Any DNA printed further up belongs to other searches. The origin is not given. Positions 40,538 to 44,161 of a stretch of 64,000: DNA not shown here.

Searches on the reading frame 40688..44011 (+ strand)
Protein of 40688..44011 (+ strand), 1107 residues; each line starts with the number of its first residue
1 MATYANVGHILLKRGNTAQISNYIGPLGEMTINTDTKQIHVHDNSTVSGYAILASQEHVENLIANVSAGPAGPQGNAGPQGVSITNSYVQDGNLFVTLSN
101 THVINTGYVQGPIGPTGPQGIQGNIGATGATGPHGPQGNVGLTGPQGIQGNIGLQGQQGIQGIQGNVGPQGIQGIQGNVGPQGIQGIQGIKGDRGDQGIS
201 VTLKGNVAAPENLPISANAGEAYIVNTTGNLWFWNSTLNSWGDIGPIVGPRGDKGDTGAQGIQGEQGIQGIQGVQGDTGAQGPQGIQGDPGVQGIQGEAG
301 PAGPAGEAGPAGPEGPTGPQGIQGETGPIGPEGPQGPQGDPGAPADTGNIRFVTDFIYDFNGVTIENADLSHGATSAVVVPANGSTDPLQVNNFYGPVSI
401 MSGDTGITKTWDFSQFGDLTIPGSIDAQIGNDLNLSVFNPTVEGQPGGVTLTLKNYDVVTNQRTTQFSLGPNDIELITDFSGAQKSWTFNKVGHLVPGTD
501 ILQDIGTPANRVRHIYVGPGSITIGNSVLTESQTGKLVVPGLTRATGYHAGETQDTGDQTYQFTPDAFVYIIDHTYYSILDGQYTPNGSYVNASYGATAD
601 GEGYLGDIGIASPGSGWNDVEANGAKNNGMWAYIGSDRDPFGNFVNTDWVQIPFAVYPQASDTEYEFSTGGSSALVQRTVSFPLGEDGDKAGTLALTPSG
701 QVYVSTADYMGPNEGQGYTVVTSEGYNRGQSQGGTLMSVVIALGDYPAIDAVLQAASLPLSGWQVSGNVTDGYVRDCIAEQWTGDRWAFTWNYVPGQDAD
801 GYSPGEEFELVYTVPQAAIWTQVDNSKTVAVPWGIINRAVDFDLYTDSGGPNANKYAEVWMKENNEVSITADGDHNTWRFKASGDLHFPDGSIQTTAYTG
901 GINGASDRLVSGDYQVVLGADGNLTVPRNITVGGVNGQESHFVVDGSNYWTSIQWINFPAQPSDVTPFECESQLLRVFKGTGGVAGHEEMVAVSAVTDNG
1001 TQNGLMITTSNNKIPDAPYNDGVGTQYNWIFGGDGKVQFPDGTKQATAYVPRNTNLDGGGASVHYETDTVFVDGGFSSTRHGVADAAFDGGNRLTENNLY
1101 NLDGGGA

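Call 7: search_protein_families(library=phrogs, proteins=[window:40688-44011:+], max_evalue=0.00001)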
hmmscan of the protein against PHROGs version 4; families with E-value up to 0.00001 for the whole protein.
window:40688-44011:+ (1107 aa): 44 families (the best 25 are shown)
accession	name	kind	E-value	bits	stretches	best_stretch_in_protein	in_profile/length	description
phrog_819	-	tail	1.7e-65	222.8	2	68-291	480-675/1024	tail protein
phrog_6320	-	tail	6.8e-54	184.8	2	248-349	109-210/745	tail fiber protein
phrog_5073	-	tail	3.7e-48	165.8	2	238-355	257-376/519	tail fiber protein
phrog_366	-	tail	3.7e-32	113.4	4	62-157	305-385/474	tail fiber protein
phrog_3904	-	tail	4.3e-32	112.4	2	153-280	768-890/1086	tail fiber protein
phrog_1806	-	tail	4.6e-27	96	2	248-346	117-225/276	collagen like minor tail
phrog_8745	-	tail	2.2e-26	92.6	2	242-348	1383-1491/1803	tail fiber protein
phrog_1658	-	unknown function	5.9e-26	92.7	3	136-235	47-143/239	-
phrog_3420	-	unknown function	3.3e-24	85.5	2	114-397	60-332/929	-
phrog_26246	-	tail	9.6e-24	85.1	2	249-347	110-214/329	tail protein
phrog_32123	-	unknown function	3e-22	79.6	2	82-208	194-318/532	-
phrog_10972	-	tail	4.1e-22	80.1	4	248-309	162-223/343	tail fiber protein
phrog_38806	-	unknown function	1.8e-21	77.8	1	264-362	73-171/285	-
phrog_33406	-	tail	2.8e-21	76.5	2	109-225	186-294/651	tail fiber protein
phrog_30509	-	tail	1.1e-20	74.9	2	68-183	2-111/254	collagen like minor tail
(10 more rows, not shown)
